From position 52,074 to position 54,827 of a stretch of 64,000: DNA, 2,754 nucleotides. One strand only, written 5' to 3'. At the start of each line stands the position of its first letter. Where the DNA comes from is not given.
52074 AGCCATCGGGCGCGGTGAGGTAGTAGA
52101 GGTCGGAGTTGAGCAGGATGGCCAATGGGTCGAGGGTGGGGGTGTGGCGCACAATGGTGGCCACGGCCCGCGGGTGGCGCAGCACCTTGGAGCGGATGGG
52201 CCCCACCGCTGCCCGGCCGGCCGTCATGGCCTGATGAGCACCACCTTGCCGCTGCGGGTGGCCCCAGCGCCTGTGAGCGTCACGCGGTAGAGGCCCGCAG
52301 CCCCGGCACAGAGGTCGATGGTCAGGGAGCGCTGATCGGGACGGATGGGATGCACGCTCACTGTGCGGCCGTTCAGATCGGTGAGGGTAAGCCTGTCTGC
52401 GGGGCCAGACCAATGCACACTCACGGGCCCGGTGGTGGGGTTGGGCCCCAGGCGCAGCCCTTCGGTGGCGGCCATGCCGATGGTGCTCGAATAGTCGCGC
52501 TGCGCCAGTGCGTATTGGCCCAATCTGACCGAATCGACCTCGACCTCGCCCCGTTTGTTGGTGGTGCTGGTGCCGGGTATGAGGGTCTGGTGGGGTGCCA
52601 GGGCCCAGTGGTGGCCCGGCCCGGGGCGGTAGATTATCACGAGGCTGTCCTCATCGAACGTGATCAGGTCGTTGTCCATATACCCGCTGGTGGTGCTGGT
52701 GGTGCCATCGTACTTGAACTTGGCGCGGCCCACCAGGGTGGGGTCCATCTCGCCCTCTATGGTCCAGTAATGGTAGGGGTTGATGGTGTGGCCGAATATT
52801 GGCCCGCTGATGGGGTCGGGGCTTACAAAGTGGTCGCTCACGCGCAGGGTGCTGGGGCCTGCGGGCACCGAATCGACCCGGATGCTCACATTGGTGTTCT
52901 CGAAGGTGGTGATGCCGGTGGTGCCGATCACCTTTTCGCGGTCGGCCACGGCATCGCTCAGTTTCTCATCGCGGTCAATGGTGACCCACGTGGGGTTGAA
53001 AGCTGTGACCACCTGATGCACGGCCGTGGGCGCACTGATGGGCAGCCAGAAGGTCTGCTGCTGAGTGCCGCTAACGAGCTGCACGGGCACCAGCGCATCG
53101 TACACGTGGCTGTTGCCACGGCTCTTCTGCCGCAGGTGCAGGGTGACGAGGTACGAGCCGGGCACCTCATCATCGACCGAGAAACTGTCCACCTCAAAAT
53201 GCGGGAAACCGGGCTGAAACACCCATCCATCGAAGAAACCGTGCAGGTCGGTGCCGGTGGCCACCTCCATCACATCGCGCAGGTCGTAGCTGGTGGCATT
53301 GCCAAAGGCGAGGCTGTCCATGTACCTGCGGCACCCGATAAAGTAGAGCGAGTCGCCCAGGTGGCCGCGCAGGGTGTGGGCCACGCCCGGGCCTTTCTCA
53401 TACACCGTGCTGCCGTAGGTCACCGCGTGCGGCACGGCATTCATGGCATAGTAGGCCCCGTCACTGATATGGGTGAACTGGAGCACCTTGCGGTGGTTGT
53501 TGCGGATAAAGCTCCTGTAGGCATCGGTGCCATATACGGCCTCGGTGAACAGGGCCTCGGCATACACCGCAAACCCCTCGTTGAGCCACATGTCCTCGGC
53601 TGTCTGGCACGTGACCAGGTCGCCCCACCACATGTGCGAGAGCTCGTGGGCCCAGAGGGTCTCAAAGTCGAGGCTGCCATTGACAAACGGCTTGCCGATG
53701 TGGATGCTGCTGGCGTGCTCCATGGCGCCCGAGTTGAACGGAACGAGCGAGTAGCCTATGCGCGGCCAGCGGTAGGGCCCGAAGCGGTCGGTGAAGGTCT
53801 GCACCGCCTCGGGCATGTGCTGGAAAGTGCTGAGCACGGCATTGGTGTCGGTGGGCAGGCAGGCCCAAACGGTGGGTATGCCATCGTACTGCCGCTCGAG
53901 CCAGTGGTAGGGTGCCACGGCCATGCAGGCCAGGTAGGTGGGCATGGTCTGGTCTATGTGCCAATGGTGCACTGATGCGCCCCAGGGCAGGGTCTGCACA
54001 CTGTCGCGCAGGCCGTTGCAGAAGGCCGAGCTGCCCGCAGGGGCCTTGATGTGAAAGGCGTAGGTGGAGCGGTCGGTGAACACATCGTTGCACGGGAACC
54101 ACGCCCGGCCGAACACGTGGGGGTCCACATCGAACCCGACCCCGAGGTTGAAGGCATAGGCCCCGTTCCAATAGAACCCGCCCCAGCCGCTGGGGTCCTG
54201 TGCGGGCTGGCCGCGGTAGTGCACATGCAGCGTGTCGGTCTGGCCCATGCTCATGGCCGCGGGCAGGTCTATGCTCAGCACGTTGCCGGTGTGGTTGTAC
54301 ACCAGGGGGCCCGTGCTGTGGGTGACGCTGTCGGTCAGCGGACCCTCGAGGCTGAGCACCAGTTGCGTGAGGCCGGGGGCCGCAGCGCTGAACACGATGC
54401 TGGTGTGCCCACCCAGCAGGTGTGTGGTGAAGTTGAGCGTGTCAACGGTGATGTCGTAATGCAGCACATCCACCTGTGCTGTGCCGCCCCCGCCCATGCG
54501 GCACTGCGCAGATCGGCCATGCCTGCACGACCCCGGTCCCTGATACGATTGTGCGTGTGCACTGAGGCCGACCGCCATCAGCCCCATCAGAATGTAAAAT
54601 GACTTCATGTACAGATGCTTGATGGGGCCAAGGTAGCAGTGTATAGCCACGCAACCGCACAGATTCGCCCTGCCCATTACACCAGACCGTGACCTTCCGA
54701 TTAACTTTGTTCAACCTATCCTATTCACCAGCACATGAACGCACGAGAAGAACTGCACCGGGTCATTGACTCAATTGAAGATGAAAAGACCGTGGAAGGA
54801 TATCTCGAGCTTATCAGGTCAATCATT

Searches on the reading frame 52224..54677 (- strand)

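Call 25: search_protein_families(library=pfam, proteins=[window:52224-54677:-], max_evalue=0.00001)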
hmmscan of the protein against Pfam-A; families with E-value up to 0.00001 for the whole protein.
window:52224-54677:- (817 aa): 2 families
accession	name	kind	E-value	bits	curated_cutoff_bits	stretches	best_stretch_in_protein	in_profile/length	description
PF01433.26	Peptidase_M1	-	3.6e-28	99.1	27.7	1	287-485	5-218/218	Peptidase family M1 domain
PF17900.6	Peptidase_M1_N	-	2e-08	35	25.8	1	73-249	4-186/186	Peptidase M1 N-terminal domain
